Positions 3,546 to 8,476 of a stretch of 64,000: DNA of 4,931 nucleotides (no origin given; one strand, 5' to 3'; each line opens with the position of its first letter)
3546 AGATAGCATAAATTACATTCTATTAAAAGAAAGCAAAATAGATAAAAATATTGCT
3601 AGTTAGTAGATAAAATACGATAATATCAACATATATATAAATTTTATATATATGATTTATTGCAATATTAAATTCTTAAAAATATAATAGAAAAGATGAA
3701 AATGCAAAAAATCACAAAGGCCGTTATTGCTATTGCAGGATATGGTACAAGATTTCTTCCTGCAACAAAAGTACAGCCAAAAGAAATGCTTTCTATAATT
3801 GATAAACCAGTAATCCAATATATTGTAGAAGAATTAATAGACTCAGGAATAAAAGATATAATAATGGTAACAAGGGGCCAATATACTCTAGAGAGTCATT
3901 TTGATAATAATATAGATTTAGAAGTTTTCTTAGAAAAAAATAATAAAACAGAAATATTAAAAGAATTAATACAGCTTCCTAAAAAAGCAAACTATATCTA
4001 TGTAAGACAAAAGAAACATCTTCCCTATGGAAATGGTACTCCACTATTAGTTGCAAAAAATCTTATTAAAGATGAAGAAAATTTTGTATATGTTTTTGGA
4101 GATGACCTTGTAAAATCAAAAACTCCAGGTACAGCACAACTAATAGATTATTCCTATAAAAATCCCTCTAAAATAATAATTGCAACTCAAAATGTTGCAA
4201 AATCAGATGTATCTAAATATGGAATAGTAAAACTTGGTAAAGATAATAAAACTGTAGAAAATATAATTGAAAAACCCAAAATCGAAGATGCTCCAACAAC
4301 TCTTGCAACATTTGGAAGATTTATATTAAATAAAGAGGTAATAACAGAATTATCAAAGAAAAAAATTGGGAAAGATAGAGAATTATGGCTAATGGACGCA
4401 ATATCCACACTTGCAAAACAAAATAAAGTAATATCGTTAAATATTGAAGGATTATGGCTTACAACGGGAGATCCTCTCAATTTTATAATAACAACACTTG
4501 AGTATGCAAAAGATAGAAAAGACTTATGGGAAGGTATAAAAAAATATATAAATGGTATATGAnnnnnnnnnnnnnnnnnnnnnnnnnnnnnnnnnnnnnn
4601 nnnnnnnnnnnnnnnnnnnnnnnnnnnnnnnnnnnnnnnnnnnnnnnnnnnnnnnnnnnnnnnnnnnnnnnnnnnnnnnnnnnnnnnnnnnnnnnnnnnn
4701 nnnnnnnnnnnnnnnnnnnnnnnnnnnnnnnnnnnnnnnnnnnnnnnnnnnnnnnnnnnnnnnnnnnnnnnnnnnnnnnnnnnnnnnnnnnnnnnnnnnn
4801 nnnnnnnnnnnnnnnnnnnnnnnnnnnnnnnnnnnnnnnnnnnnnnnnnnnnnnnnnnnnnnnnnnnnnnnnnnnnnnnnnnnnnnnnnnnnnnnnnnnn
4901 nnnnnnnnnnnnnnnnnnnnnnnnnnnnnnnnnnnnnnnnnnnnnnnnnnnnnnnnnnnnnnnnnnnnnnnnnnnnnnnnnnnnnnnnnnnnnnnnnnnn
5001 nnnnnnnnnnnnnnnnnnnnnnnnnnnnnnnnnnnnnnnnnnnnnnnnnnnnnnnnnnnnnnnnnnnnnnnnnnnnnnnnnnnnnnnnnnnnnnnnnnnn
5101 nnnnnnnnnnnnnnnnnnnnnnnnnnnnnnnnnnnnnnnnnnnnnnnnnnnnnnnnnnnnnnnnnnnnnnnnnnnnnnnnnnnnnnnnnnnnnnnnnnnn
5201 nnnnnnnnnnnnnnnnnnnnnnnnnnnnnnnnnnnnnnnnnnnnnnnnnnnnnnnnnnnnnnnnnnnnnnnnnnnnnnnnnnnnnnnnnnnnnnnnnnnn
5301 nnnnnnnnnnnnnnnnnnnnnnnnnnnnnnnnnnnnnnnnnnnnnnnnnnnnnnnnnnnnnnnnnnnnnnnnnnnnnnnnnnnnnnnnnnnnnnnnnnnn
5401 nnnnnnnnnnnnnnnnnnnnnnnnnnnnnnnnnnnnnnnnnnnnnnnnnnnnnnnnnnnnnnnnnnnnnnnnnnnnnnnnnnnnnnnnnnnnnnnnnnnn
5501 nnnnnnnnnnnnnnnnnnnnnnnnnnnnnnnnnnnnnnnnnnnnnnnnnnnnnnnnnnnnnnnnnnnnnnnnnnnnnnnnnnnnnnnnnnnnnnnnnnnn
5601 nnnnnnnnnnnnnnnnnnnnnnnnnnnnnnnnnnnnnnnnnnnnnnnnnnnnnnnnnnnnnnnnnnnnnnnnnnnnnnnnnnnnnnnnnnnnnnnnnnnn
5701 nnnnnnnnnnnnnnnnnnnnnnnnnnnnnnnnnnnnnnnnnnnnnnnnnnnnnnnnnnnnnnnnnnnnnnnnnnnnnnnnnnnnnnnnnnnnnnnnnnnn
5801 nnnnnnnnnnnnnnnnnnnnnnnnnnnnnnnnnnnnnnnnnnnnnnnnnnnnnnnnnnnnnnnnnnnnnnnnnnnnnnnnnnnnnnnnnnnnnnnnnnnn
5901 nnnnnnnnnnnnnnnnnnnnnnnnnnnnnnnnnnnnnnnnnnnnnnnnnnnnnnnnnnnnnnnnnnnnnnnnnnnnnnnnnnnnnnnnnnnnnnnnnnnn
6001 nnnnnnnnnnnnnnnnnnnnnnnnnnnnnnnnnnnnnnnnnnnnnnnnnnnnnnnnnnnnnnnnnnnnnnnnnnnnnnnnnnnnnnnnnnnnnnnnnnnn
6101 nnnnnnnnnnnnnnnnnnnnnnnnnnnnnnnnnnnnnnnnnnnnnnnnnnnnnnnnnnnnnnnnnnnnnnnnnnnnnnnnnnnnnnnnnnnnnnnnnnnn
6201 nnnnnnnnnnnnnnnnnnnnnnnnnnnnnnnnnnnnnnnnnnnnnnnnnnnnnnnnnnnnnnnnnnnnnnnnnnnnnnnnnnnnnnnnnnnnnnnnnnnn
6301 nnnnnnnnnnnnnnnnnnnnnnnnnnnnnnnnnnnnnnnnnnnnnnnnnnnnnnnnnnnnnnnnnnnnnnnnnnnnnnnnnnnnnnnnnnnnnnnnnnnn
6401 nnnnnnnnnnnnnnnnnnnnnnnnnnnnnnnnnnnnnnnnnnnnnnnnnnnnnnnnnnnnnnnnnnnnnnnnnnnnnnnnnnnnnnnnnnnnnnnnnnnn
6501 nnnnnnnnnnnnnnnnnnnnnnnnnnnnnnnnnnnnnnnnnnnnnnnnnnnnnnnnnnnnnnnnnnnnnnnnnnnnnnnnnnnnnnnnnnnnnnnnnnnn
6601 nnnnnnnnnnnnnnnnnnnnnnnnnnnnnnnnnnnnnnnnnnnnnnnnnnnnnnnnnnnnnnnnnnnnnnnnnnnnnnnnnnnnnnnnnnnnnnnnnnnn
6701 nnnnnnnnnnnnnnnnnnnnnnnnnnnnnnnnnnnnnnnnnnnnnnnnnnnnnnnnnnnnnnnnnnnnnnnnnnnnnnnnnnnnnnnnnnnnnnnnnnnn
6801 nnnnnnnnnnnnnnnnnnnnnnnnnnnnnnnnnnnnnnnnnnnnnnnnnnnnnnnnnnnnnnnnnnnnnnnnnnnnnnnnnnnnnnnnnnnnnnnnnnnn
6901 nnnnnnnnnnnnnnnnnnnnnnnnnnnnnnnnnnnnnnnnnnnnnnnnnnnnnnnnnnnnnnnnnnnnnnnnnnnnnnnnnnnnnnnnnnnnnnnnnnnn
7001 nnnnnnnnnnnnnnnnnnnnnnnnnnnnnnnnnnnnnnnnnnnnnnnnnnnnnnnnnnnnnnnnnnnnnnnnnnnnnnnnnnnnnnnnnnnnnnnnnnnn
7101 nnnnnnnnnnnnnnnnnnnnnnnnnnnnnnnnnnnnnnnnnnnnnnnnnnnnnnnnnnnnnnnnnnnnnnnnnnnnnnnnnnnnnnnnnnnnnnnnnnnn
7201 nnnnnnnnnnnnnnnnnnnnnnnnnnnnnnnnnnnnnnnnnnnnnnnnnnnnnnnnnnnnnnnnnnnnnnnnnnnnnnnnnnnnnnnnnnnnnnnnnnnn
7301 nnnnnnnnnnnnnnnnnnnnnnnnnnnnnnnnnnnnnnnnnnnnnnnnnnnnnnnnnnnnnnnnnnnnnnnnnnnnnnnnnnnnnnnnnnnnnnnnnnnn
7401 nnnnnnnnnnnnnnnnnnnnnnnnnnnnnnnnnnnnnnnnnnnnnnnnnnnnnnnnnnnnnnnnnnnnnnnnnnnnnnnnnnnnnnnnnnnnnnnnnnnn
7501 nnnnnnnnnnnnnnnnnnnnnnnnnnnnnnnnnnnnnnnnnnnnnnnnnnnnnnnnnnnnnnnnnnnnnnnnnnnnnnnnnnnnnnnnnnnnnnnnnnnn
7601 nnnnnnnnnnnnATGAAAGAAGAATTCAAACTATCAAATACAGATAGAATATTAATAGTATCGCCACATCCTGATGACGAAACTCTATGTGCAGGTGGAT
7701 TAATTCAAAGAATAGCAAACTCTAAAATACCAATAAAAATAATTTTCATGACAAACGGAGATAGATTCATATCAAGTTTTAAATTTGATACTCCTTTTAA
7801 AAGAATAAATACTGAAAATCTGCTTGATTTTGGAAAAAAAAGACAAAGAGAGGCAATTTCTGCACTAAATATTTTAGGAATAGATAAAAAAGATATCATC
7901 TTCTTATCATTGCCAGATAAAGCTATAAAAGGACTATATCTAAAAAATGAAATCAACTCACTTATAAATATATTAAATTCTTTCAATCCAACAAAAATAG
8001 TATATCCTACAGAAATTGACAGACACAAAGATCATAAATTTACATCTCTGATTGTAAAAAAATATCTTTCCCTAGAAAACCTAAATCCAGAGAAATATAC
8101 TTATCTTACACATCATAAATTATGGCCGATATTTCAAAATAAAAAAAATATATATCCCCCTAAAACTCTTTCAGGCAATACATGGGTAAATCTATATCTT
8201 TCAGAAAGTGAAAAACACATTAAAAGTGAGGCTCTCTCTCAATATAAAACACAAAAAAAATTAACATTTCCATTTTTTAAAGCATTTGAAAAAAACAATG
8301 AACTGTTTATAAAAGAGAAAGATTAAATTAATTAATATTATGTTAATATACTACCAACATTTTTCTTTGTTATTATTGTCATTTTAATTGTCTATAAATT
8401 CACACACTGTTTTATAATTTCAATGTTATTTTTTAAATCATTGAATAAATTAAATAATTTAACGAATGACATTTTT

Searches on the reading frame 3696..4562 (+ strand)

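Call 18: search_protein_families(library=pfam, proteins=[window:3696-4562:+], max_evalue=0.001)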
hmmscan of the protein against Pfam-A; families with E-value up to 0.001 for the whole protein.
window:3696-4562:+ (288 aa): 1 family
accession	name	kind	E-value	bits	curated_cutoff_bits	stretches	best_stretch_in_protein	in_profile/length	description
PF00483.29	NTP_transferase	-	3.2e-29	102.7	21.2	1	8-265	1-237/245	Nucleotidyl transferase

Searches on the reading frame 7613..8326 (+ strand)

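Call 18: search_protein_families(library=pfam, proteins=[window:7613-8326:+], max_evalue=0.001)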
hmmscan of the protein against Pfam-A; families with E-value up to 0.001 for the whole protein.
window:7613-8326:+ (237 aa): 1 family
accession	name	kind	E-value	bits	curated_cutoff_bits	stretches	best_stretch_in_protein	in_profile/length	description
PF02585.22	PIG-L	-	1e-24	87.9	28.2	1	14-151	1-128/129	GlcNAc-PI de-N-acetylase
